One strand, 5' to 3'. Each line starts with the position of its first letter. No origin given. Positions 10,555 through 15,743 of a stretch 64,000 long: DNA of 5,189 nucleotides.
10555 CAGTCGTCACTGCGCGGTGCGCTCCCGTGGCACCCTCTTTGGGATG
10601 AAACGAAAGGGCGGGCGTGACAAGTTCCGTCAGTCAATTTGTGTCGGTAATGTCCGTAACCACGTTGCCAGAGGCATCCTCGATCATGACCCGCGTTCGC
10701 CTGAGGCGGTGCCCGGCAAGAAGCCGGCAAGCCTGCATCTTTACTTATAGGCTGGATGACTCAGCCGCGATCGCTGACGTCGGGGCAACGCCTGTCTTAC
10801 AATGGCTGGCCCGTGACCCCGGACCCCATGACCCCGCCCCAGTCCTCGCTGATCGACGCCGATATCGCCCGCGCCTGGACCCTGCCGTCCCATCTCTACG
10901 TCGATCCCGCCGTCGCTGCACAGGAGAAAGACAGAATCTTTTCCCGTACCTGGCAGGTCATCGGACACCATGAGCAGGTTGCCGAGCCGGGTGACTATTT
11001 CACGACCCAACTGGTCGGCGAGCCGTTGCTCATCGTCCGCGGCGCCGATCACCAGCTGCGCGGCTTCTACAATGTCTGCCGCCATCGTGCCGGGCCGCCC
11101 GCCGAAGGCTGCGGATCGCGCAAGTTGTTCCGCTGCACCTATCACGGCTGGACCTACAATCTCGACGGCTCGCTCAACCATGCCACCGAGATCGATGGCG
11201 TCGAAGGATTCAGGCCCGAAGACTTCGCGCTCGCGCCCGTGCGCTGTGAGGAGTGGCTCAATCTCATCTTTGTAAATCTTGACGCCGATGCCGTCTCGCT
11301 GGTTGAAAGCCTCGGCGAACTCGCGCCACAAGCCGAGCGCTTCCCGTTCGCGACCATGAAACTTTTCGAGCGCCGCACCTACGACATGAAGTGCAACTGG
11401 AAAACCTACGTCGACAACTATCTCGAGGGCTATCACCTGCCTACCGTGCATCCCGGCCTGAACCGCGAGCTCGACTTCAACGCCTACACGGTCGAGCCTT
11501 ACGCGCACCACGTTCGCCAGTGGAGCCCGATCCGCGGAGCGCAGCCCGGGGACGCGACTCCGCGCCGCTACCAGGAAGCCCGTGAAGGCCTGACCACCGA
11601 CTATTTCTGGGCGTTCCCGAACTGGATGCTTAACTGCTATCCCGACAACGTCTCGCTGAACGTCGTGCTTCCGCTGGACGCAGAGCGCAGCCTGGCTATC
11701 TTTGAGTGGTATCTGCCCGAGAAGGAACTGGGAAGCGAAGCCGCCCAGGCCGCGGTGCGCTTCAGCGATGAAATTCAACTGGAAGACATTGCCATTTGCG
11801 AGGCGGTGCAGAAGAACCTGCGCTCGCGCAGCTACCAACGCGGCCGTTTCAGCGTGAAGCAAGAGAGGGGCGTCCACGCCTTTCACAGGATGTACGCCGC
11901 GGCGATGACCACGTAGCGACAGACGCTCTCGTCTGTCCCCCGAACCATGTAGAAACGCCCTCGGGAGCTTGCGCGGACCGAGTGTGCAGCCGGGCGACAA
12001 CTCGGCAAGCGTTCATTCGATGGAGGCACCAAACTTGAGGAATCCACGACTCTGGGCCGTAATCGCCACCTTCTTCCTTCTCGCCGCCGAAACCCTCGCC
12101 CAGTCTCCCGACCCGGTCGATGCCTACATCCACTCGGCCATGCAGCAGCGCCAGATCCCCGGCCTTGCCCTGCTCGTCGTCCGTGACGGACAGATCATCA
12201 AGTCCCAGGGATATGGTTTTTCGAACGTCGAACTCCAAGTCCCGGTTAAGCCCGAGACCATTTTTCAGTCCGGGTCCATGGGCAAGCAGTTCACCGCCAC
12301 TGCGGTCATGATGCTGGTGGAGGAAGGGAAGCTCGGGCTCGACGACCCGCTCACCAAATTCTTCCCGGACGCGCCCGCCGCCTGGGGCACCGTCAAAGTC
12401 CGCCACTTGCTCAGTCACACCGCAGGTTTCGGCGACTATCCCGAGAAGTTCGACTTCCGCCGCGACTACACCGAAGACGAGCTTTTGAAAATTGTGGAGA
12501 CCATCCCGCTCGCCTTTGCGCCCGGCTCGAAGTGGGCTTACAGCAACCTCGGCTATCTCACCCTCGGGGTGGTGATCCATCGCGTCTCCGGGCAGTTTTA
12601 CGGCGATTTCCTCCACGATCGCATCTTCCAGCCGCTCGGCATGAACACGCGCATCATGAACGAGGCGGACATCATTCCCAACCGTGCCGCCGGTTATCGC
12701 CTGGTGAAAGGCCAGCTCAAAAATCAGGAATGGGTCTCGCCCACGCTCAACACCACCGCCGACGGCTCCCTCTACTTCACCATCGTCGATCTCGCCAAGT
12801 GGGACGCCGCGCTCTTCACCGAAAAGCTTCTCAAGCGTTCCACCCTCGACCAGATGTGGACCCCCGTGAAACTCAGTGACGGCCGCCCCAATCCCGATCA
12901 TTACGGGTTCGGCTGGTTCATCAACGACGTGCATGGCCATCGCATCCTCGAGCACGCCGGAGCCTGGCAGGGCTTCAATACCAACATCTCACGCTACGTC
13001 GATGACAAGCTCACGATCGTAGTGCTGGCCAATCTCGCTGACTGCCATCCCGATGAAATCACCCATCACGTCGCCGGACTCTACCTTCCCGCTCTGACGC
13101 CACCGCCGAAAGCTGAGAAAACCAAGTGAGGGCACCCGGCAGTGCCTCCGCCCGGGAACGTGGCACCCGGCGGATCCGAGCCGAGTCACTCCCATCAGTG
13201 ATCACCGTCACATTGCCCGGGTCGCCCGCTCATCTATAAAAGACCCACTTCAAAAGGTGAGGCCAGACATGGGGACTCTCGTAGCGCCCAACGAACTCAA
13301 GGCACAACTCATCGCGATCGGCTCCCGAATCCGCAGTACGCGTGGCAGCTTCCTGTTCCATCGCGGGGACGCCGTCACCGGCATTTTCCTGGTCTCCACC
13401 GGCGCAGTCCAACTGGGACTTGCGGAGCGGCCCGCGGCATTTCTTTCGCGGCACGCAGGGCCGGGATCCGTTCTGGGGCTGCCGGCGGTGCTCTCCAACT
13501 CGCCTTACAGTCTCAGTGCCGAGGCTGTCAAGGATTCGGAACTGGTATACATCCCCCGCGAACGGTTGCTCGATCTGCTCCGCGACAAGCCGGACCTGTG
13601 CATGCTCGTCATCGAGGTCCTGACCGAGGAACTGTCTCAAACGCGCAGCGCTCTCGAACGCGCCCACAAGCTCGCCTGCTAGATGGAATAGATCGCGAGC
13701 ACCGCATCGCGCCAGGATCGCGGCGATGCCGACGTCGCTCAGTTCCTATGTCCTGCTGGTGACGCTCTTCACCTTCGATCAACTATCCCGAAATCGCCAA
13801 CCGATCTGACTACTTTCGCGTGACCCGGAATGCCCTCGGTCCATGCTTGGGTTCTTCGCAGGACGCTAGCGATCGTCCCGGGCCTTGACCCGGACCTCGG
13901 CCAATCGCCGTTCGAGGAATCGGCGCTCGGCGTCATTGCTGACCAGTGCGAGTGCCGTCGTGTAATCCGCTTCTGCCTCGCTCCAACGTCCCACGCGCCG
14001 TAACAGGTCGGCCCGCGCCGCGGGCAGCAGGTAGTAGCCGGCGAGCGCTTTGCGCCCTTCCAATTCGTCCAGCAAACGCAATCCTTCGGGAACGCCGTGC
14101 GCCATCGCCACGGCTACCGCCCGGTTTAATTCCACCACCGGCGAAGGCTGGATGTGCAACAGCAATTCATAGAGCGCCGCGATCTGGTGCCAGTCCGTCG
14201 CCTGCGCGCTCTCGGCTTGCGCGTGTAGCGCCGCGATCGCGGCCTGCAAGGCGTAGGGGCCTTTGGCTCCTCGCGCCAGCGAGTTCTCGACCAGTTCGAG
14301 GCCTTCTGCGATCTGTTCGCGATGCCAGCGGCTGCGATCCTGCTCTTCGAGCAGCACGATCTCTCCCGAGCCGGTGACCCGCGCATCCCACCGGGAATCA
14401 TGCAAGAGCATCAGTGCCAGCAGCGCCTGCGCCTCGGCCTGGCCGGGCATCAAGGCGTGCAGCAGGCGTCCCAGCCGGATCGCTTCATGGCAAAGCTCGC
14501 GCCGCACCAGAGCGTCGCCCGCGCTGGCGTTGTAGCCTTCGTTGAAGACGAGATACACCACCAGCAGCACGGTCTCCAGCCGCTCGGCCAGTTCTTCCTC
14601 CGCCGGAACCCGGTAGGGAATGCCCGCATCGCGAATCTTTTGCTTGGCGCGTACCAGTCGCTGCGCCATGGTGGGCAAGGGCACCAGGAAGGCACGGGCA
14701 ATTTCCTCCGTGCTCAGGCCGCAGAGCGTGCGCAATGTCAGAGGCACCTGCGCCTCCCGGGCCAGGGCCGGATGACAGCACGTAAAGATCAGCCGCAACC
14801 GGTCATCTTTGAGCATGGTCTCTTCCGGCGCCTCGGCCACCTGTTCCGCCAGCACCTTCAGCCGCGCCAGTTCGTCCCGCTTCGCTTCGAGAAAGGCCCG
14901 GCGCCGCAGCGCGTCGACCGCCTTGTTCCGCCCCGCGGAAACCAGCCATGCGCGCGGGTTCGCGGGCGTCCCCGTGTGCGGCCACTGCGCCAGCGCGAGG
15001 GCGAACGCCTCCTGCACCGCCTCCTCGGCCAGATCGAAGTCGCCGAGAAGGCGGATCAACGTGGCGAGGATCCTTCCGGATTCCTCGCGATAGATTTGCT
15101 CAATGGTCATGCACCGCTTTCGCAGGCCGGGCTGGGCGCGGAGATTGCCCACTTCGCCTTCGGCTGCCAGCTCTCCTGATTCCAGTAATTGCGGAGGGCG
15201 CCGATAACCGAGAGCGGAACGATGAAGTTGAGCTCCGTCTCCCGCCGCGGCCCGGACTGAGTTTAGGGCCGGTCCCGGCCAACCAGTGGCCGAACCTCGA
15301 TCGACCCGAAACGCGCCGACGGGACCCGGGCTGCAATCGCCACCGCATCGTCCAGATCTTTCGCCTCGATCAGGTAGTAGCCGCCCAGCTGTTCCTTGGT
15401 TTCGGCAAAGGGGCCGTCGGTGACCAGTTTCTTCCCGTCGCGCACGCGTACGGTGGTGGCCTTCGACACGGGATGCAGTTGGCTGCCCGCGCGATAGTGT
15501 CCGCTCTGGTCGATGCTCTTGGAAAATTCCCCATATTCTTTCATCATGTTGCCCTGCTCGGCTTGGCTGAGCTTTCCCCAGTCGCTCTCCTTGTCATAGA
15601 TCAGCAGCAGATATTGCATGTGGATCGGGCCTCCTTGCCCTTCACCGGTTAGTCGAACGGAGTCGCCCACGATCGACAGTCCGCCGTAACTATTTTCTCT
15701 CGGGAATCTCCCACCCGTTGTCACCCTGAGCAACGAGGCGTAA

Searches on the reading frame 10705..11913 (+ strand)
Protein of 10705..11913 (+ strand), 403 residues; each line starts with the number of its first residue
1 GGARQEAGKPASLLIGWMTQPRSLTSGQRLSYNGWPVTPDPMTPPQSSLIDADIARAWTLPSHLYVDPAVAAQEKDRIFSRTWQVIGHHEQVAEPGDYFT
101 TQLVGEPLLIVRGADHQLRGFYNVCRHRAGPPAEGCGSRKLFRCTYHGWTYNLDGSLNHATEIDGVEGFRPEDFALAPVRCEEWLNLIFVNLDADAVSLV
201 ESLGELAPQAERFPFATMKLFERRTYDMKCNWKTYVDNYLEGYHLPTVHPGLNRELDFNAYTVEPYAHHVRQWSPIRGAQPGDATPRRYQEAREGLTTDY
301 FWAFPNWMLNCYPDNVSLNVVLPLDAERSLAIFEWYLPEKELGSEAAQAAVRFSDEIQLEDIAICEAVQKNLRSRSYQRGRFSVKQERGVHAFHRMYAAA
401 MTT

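Call 21: search_protein_families(library=pfam, proteins=[window:10705-11913:+], max_evalue=0.0001)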
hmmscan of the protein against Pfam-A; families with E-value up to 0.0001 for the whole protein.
window:10705-11913:+ (403 aa): 2 families
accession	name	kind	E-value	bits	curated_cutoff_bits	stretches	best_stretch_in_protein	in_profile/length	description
PF00848.25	Ring_hydroxyl_A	-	4.2e-41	141.6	24.9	1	215-402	1-207/208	Ring hydroxylating alpha subunit (catalytic domain)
PF00355.32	Rieske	-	1.5e-17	63.7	20.3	1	82-165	1-83/88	Rieske [2Fe-2S] domain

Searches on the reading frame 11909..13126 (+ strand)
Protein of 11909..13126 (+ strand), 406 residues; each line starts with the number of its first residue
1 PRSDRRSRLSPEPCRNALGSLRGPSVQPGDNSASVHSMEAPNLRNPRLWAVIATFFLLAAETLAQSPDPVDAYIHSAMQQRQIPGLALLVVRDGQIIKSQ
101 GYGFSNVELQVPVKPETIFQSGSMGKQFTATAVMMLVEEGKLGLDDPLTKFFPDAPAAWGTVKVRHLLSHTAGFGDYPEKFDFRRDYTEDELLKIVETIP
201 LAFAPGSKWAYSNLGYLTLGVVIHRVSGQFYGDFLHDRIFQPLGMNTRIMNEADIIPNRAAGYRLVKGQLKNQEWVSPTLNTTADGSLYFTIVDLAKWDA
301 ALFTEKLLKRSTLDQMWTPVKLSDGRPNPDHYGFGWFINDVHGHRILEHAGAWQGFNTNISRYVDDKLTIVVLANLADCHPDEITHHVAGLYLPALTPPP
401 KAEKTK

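Call 21: search_protein_families(library=pfam, proteins=[window:11909-13126:+], max_evalue=0.0001)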
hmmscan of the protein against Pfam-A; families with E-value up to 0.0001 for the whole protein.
window:11909-13126:+ (406 aa): 1 family
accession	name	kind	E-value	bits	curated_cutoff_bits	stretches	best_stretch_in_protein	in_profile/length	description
PF00144.29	Beta-lactamase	-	2.3e-74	251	27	1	70-382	1-316/329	Beta-lactamase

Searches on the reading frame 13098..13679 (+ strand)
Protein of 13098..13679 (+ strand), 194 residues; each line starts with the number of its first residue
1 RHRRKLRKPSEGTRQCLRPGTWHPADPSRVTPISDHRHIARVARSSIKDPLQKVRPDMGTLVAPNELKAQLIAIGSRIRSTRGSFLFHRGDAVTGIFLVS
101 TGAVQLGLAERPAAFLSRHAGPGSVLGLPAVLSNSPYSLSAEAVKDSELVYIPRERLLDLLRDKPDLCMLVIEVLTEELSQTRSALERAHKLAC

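Call 22: search_protein_families(library=pfam, proteins=[window:13098-13679:+], max_evalue=0.0001)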
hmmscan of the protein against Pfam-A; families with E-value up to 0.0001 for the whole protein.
window:13098-13679:+ (194 aa): 1 family
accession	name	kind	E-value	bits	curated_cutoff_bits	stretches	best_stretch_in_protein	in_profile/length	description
PF00027.35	cNMP_binding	-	1.5e-14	54.1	27.5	1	81-163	5-88/89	Cyclic nucleotide-binding domain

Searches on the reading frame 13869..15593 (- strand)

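Call 22: search_protein_families(library=pfam, proteins=[window:13869-15593:-], max_evalue=0.0001)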
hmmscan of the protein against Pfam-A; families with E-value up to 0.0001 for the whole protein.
window:13869-15593:- (575 aa): 4 families
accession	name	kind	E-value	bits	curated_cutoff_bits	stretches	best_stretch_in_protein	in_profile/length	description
PF20239.3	DUF6596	-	2e-38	131.2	27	1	338-438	1-101/102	Family of unknown function (DUF6596)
PF04542.20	Sigma70_r2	-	2.3e-09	37.4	24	1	168-233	2-69/71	Sigma-70 region 2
PF08281.18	Sigma70_r4_2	-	4e-09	36.4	25.7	1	269-320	3-54/54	Sigma-70, region 4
PF07719.23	TPR_2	-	7.4e-05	23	27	0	526-553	6-33/34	Tetratricopeptide repeat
